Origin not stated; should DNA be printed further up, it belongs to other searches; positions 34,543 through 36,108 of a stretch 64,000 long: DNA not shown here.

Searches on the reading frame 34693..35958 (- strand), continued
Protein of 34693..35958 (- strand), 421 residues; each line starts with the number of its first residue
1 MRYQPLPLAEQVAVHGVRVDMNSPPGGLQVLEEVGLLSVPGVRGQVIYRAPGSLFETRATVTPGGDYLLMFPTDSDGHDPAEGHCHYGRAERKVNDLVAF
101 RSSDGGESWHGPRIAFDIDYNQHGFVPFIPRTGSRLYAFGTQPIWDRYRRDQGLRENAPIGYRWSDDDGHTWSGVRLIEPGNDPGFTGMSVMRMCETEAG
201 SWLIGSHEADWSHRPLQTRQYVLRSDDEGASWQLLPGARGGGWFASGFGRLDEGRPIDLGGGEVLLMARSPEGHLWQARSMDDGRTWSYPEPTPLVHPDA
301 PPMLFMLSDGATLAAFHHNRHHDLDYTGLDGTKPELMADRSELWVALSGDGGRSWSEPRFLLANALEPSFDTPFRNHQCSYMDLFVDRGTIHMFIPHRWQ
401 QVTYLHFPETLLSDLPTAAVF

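Call 35: find_encoding_contigs(protein=P0211, flank=8000, max_places=1)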
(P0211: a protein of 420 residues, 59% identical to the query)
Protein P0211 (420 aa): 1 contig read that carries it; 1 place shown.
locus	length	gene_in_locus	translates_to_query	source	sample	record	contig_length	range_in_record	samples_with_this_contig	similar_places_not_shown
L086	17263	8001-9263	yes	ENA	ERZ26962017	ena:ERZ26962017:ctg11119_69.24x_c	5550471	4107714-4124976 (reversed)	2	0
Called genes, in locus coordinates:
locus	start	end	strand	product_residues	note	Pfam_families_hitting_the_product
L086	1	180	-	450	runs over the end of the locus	PF00884:Sulfatase, PF01663:Phosphodiest, PF16347:SGSH_C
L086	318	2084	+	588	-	PF13088:BNR_2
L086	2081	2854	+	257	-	PF03328:HpcH_HpaI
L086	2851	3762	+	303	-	PF00389:2-Hacid_dh, PF02826:2-Hacid_dh_C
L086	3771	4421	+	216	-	PF00392:GntR, PF07729:FCD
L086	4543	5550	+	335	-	PF04116:FA_hydroxylase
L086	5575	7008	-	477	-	PF00884:Sulfatase, PF01663:Phosphodiest (faint), PF16347:SGSH_C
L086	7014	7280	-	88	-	PF00165:HTH_AraC (weak), PF12833:HTH_18, PF00165:HTH_AraC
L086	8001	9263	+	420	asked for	PF02012:BNR (faint), PF13088:BNR_2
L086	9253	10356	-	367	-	PF01839:FG-GAP (faint), PF13517:FG-GAP_3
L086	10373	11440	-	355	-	PF01408:GFO_IDH_MocA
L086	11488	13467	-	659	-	PF12831:FAD_oxidored, PF13450:NAD_binding_8 (weak)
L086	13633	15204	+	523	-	PF00884:Sulfatase, PF01663:Phosphodiest (faint), PF16347:SGSH_C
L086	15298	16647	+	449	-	PF00890:FAD_binding_2 (faint), PF01266:DAO (faint), PF12831:FAD_oxidored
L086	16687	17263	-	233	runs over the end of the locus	PF00072:Response_reg, PF08281:Sigma70_r4_2 (weak), PF00196:GerE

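Call 46: predict_structure(alignment_id=A2)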
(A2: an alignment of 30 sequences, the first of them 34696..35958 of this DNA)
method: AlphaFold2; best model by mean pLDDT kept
length: 421 residues; sequences in the alignment: 30
mean_pLDDT: 87.5   pTM: 0.90
mean pLDDT of the five models: 87.5, 87.2, 86.5, 86.4, 85.7
residues with pLDDT >= 90: 258; 70-90: 104; 50-70: 59; < 50: 0
segments of 3 or more residues with pLDDT < 50: none
pLDDT, mean of each block of 10 residues (from residue 1): 90 91 94 97 96 88 96 69 61 79 96 82 78 92 66 72 93 92 91 92 94 87 96 95 87 93 93 85 96 74 90 88 60 76 94 93 95 87 94 95 97 93 82
secondary structure, 60 per line:
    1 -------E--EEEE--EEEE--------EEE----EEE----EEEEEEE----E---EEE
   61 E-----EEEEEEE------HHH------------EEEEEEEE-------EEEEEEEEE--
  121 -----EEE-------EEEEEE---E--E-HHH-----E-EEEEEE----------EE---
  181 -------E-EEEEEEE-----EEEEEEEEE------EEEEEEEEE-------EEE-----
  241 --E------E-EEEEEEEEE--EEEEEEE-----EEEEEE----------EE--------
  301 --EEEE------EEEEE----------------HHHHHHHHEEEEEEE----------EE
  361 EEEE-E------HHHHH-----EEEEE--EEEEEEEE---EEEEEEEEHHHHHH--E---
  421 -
elements in order: E11-14 E17-20 E29-31 E36-38 E43-49 E58-61 E67-73 E95-102 E110-118 E126-128 E136-141 E160-165 E190-196 E202-210 E217-225 E233-235 E252-260 E263-269 E275-280 E303-306 E313-317 H334-341 E342-348 E359-364 H373-377 E383-387 E390-397 E401-408 H409-414

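Call 48: fold_search(model_id=the predicted structure, library=pdb)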
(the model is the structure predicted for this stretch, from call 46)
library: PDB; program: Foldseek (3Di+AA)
matches with E <= 10: 998; with E <= 0.001: 441
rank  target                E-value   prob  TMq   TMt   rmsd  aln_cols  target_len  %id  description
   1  4j9t                  2.2e-15  1.00  0.60  0.70   5.9       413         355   18  Crystal structure of a putative, de novo designed unnatural amino acid dependent metalloprotein, northeast structural ge (released 2013-03-27)
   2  8gn6_A                2.2e-15  1.00  0.59  0.51   5.4       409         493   20  Crystallization of Sialidase from Porphyromonas gingivalis (released 2023-04-19)
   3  8feb                  8.0e-15  1.00  0.60  0.51   5.1       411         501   21  Crystal Structure of Porphyromonas gingivalis Sialidase (PG_0352) (released 2023-10-04)
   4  7lbu                  1.0e-14  1.00  0.60  0.66   9.7       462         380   17  Crystal structure of the Propionibacterium acnes surface sialidase (released 2021-12-08)
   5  8t1y                  1.1e-14  1.00  0.60  0.52   5.3       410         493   20  Crystal Structure of Porphyromonas gingivalis Sialidase (PG_0352) Bound to Neu5Ac2en (DANA) (released 2023-10-04)
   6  8gn6_C                1.2e-14  1.00  0.58  0.51   5.5       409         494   21  Crystallization of Sialidase from Porphyromonas gingivalis (released 2023-04-19)
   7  1eur                  1.4e-14  1.00  0.60  0.69   6.1       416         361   18  SIALIDASE (released 1997-01-11)
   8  8t1z                  1.5e-14  1.00  0.60  0.51   5.0       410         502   21  Crystal Structure of Porphyromonas gingivalis Sialidase (PG_0352) Bound to Neu5Ac (NANA) (released 2023-10-04)
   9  8gn6_B                1.6e-14  1.00  0.61  0.52   5.2       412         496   20  Crystallization of Sialidase from Porphyromonas gingivalis (released 2023-04-19)
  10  8t24                  2.4e-14  1.00  0.59  0.51   5.2       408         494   20  Crystal Structure of Porphyromonas gingivalis Sialidase (PG_0352)- Fructose bound in CBM (released 2023-10-04)
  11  1wcq_C                2.5e-14  1.00  0.58  0.42   6.2       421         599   19  Mutagenesis of the Nucleophilic Tyrosine in a Bacterial Sialidase to Phenylalanine. (released 2005-10-12)
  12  1eus                  3.6e-14  1.00  0.58  0.68   6.7       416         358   19  SIALIDASE COMPLEXED WITH 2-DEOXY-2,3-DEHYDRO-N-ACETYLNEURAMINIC ACID (released 1997-01-11)
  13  5hx0_A                9.3e-14  1.00  0.62  0.70   5.2       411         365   18  Crystal structure of unknown function protein Dfer_1899 fromDyadobacter fermentans DSM 18053 (released 2016-02-17)
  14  5hx0_B                1.7e-13  1.00  0.62  0.71   5.2       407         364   17  Crystal structure of unknown function protein Dfer_1899 fromDyadobacter fermentans DSM 18053 (released 2016-02-17)
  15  4yz2_A                1.8e-13  1.00  0.56  0.37   7.7       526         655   16  Crystal Structure of Streptococcus pneumoniae NanC, in complex with 2-deoxy-2,3-didehydro-N-acetylneuraminic acid. (released 2015-09-23)
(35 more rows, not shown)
